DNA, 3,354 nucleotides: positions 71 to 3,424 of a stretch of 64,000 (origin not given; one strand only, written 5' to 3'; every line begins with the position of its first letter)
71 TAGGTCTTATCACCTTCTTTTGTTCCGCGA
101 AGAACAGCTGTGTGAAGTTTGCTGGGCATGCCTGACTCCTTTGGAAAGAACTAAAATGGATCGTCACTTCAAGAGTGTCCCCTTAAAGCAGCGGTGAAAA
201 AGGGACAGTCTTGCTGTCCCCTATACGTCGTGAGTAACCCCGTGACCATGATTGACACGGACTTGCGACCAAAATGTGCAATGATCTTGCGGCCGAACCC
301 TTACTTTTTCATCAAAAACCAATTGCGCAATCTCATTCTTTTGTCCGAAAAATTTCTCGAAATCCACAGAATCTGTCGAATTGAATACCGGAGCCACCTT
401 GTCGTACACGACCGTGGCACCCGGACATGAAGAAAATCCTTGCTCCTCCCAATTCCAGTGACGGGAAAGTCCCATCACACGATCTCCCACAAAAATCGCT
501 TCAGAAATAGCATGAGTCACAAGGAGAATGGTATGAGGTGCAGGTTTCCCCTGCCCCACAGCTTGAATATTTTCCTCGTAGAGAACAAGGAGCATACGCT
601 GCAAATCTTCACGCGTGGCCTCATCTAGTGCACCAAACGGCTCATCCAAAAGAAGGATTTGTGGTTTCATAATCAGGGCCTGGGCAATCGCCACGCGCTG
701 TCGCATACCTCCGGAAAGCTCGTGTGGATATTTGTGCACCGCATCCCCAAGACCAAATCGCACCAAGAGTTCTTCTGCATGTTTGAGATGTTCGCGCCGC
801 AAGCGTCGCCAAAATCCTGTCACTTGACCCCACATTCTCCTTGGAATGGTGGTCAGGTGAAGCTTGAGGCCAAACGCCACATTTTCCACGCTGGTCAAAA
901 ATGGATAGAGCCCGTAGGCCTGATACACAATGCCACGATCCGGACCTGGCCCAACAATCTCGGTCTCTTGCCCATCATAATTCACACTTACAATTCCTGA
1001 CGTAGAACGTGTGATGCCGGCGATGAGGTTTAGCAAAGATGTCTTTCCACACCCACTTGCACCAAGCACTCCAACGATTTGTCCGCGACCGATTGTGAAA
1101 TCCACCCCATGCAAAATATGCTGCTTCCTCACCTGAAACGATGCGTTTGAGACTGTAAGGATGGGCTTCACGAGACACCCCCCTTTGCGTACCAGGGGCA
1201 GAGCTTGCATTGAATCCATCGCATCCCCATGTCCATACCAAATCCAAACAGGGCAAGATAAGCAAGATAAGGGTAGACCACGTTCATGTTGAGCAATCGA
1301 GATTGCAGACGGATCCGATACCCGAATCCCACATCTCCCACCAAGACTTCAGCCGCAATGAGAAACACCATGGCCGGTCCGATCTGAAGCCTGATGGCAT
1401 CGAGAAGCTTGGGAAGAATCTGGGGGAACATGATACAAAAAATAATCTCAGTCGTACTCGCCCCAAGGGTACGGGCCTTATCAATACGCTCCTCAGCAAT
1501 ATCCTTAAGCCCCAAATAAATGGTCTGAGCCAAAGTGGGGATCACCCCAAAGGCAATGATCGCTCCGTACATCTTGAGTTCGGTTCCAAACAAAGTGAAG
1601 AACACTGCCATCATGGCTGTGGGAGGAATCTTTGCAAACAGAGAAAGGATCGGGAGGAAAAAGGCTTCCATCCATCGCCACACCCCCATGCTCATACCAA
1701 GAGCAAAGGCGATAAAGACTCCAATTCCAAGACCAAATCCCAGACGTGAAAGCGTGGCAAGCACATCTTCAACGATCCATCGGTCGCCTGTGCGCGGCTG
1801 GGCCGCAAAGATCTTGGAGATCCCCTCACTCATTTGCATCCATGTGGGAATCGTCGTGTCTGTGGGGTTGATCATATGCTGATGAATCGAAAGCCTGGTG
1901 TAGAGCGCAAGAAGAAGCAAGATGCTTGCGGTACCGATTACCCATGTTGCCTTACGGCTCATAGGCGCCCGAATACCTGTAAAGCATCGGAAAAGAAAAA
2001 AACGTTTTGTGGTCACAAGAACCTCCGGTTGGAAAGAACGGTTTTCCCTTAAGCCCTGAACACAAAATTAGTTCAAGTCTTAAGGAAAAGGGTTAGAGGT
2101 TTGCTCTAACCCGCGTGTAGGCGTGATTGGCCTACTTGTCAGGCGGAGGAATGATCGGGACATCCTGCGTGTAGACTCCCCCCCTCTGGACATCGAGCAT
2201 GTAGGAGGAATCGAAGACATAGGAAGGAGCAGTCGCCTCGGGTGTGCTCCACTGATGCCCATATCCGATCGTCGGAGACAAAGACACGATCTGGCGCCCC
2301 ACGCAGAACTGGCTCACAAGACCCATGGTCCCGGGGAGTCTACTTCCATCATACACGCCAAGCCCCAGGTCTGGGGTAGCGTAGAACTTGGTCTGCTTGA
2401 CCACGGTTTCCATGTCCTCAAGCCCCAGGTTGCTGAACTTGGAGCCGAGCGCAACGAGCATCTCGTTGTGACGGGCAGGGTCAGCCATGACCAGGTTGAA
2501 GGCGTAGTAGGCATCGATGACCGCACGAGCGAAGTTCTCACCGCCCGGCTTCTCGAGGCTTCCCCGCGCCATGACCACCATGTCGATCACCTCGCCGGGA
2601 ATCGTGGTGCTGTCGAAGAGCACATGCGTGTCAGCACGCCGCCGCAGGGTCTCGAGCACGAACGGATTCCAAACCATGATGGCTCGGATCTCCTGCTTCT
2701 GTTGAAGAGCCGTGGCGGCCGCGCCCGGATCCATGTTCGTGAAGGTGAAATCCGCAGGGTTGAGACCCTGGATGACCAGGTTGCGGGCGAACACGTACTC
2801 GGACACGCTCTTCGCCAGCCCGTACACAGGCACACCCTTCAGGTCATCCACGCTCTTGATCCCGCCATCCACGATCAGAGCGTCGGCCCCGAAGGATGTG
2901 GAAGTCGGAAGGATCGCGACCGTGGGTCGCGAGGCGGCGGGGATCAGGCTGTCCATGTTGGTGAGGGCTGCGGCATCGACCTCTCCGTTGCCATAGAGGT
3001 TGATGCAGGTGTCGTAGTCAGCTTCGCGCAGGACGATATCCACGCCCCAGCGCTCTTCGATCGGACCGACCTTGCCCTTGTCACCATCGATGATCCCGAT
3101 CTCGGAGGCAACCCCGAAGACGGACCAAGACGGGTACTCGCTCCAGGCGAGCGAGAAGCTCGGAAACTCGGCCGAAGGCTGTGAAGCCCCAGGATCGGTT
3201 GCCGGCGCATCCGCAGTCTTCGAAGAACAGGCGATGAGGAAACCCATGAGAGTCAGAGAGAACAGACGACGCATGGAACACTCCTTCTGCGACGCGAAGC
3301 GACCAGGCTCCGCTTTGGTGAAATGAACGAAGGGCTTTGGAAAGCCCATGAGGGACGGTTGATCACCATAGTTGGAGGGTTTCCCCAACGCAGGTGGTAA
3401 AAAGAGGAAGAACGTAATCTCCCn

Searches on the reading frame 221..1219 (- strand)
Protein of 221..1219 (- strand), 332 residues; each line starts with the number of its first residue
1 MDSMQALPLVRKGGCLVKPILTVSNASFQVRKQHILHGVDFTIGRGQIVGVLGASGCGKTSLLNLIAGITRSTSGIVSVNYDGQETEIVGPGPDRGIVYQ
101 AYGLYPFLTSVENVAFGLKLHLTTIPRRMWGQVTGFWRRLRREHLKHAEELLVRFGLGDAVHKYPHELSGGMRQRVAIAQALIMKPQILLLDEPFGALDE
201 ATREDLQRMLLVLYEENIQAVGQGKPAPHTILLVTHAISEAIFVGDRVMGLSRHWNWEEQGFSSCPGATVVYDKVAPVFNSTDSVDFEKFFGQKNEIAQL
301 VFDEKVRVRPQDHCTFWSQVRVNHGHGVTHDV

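Call 4: search_protein_families(library=pfam, proteins=[window:221-1219:-], max_evalue=0.1)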
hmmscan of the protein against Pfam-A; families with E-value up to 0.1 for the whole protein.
window:221-1219:- (332 aa): 10 families
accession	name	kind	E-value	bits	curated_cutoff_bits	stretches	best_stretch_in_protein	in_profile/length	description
PF00005.33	ABC_tran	-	1e-29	104.3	25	1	36-195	1-136/137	ABC transporter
PF00006.31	ATP-synt_ab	-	0.003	17.7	29.5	1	41-71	9-39/213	ATP synthase alpha/beta family, nucleotide-binding domain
PF13304.12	AAA_21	-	0.0032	18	27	0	49-70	2-23/304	AAA domain, putative AbiEii toxin, Type IV TA system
PF20703.3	nSTAND1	-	0.0058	16.8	27.1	1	45-74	32-59/379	Novel STAND NTPase 1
PF03193.22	RsgA_GTPase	-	0.0065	16.7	30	1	46-86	106-147/174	RsgA GTPase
PF00004.35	AAA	-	0.024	15.5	21.2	0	51-79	3-29/131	ATPase family associated with various cellular activities (AAA)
PF03205.20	MobB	-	0.051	13.9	26.6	1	48-94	1-48/133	Molybdopterin guanine dinucleotide synthesis protein B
PF13191.12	AAA_16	-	0.055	14.4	32.6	0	43-73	21-52/167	AAA ATPase domain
PF07728.20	AAA_5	-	0.066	13.6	22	0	51-91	4-45/139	AAA domain (dynein-related subfamily)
PF13558.12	SbcC_Walker_B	-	0.095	13.4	27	0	185-209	63-87/90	SbcC/RAD50-like, Walker B motif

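Call 5: search_protein_families(library=ncbifam, proteins=[window:221-1219:-], max_evalue=0.1)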
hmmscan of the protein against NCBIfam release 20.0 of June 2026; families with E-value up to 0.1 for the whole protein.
window:221-1219:- (332 aa): 206 families (the best 25 are shown)
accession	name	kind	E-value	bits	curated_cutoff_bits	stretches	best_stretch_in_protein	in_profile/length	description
NF008421.0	PRK11248.1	equivalog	7.8e-50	169.7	357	1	21-252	2-203/255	taurine ABC transporter ATP-binding subunit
TIGR01184.1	ntrCD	subfamily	9.9e-49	166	291.8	1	36-251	1-188/230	nitrate ABC transporter ATP-binding protein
NF040729.1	ABC_ATP_SaoA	equivalog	1.9e-45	155.3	360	1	31-253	16-208/248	ABC transporter ATP-binding protein SaoA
TIGR03265.1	PhnT2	equivalog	6.1e-44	150.7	457.7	1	19-249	3-206/353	putative 2-aminoethylphosphonate ABC transporter ATP-binding protein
TIGR00968.1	3a0106s01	subfamily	6.1e-42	143.8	342.75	1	22-252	2-205/237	sulfate ABC transporter ATP-binding protein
NF008105.0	PRK10851.1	equivalog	3.5e-39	134.5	502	1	25-253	7-212/362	sulfate/thiosulfate ABC transporter ATP-binding protein CysA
NF006987.0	PRK09452.1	equivalog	4.8e-38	130.8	482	1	18-251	15-221/378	spermidine/putrescine ABC transporter ATP-binding protein PotA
TIGR03258.1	PhnT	equivalog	1.9e-37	129.1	499.15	1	30-249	18-211/359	2-aminoethylphosphonate ABC transport system ATP-binding subunit PhnT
NF040840.2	tungstate_WtpC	equivalog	3.2e-37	128.6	440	1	32-249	12-202/347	tungstate ABC transporter ATP-binding protein WtpC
NF043075.1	MMSYN1_0197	equivalog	3.4e-37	128.2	550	1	20-250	2-205/341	spermidine/putrescine ABC transporter ATP-binding protein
NF008420.0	PRK11247.1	equivalog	3.5e-37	128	395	1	22-249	14-205/257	aliphatic sulfonates ABC transporter ATP-binding protein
TIGR01187.1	potA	subfamily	8.7e-37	126.9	355.6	1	51-251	1-174/325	polyamine ABC transporter ATP-binding protein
NF040933.2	ABC_arch_GlcV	equivalog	3.5e-35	121.5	450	1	33-250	19-214/357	glucose ABC transporter ATP-binding protein GlcV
TIGR01186.1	proV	subfamily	4.2e-35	121.5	326.6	1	37-249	10-201/363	betaine/proline/choline family ABC transporter ATP-binding protein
NF008621.0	PRK11607.1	equivalog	1.4e-34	119.6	613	1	16-249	15-221/377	putrescine ABC transporter ATP-binding subunit PotG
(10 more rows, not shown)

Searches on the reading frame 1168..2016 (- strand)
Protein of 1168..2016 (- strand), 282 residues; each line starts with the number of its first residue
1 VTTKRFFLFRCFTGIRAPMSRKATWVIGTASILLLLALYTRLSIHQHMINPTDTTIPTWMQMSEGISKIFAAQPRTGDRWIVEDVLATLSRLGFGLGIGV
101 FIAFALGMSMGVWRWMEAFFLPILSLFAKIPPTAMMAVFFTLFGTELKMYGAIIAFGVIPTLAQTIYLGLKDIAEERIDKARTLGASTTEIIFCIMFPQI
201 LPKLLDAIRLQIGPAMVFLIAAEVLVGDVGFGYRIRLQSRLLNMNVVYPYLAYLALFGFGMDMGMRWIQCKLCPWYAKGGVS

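Call 4: search_protein_families(library=pfam, proteins=[window:1168-2016:-], max_evalue=0.1)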
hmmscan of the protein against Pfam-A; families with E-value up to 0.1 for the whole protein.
window:1168-2016:- (282 aa): 1 family
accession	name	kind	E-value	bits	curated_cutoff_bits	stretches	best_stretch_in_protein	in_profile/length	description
PF00528.27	BPD_transp_1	-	1.4e-13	51.4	26.4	1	103-269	9-179/184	Binding-protein-dependent transport system inner membrane component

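Call 5: search_protein_families(library=ncbifam, proteins=[window:1168-2016:-], max_evalue=0.1)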
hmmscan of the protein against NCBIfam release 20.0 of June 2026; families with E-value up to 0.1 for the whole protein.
window:1168-2016:- (282 aa): 21 families
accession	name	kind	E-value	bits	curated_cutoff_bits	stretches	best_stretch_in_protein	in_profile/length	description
NF007545.0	PRK10160.1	equivalog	2.4e-25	89.5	342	1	15-277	16-272/275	taurine ABC transporter permease TauC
NF040733.1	ABC_perm_U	equivalog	3.3e-21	75.9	295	1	75-276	48-249/251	ABC transporter permease subunit SaoP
TIGR01183.1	ntrB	equivalog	3.3e-15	56.3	209.05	1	78-263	12-197/202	nitrate ABC transporter permease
NF008470.0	PRK11365.1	equivalog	1.2e-12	47.8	347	1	62-272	41-249/263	aliphatic sulfonate ABC transporter permease SsuC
TIGR03416.1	ABC_choXWV_perm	equivalog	4.7e-07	29.6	363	1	84-236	87-238/267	choline ABC transporter permease subunit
TIGR01097.1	PhnE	equivalog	1.6e-05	24.5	216.7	1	31-211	9-191/252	phosphonate ABC transporter, permease protein PhnE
TIGR02141.1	modB_ABC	equivalog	2.1e-05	24.3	182.6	1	130-210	59-143/208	molybdate ABC transporter permease subunit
NF045474.1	Opp2C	equivalog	8.9e-05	22.2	300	1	96-219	50-175/236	nickel transporter permease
NF006939.0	PRK09421.1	equivalog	0.0001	21.8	262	1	147-210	91-156/230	molybdate ABC transporter permease subunit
NF043080.1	MMSYN1_0166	equivalog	0.00017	20.6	370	1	61-234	76-248/307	oligopeptide ABC transporter permease OppC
NF008208.0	PRK10971.1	equivalog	0.00019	21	415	1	153-213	146-206/277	sulfate/thiosulfate ABC transporter permease CysT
NF008049.0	PRK10782.1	subfamily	0.00021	21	212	1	125-232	61-170/217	methionine ABC transporter permease MetI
TIGR02139.1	permease_CysT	equivalog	0.00024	20.8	246.1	1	154-211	139-196/265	sulfate ABC transporter permease subunit CysT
TIGR00969.1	3a0106s02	subfamily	0.00037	20.1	240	1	138-216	139-212/272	sulfate ABC transporter permease subunit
NF007047.0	PRK09500.1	equivalog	0.00051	19.7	326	1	135-206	114-187/257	spermidine/putrescine ABC transporter permease PotC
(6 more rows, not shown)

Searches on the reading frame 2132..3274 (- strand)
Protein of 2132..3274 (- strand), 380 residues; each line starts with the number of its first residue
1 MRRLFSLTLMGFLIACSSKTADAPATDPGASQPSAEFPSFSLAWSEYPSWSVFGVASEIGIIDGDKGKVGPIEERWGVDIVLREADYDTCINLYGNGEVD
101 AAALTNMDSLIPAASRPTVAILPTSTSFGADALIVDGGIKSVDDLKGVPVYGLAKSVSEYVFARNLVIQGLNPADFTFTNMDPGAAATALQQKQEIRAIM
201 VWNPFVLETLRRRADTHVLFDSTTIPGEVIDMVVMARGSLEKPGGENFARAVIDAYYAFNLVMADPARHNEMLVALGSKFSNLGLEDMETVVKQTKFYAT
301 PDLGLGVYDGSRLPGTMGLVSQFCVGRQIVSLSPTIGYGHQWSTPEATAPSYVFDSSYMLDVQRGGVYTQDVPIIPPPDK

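Call 4: search_protein_families(library=pfam, proteins=[window:2132-3274:-], max_evalue=0.1)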
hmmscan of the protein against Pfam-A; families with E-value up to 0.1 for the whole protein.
window:2132-3274:- (380 aa): 2 families
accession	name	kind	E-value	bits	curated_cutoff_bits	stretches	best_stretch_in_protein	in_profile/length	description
PF09084.16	NMT1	-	0.0021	18.4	20.5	1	77-195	20-142/216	NMT1/THI5 like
PF12974.12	Phosphonate-bd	-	0.0021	17.9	27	1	72-230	23-195/242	ABC transporter, phosphonate, periplasmic substrate-binding protein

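Call 5: search_protein_families(library=ncbifam, proteins=[window:2132-3274:-], max_evalue=0.1)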
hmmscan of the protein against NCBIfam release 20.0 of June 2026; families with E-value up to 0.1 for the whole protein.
window:2132-3274:- (380 aa): 6 families
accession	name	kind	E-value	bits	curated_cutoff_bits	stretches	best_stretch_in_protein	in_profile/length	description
TIGR03427.1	ABC_peri_uca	equivalog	1.6e-43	149.2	333.9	1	39-329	3-284/328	putative urea ABC transporter substrate-binding protein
TIGR01728.1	SsuA_fam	subfamily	8.9e-15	54.7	163.5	1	95-298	48-248/290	aliphatic sulfonate ABC transporter substrate-binding protein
NF008553.0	PRK11480.1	equivalog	1.4e-06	27.7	490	1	117-297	92-272/320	taurine ABC transporter substrate-binding protein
NF008588.0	PRK11553.1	subfamily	7.1e-06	25.2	299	1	136-225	118-205/319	aliphatic sulfonate ABC transporter substrate-binding protein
TIGR01729.1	taurine_ABC_bnd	equivalog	1.9e-05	24.2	304.25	1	122-295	72-248/300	taurine ABC transporter substrate-binding protein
TIGR02122.1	TRAP_TAXI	subfamily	0.0027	16.6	84.35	1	136-194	130-190/320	TAXI family TRAP transporter solute-binding subunit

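Call 72: search_solved_structures(query=window:2132-3274:-, max_evalue=0.1)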
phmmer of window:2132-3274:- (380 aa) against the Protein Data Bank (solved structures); distinct sequences matched with E-value up to 0.1: 3.
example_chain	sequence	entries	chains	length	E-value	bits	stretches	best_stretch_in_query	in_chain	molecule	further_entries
3uif_A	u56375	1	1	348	5e-05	25.8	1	94-257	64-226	Sulfonate ABC transporter, periplasmic sulfonate-binding protein SsuA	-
2x26_A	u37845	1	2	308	0.00019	23.9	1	135-253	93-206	PERIPLASMIC ALIPHATIC SULPHONATES-BINDING PROTEIN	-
6ssy_A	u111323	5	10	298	0.00061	22.2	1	90-259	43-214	Taurine-binding periplasmic protein | Taurine ABC transporter substrate-binding protein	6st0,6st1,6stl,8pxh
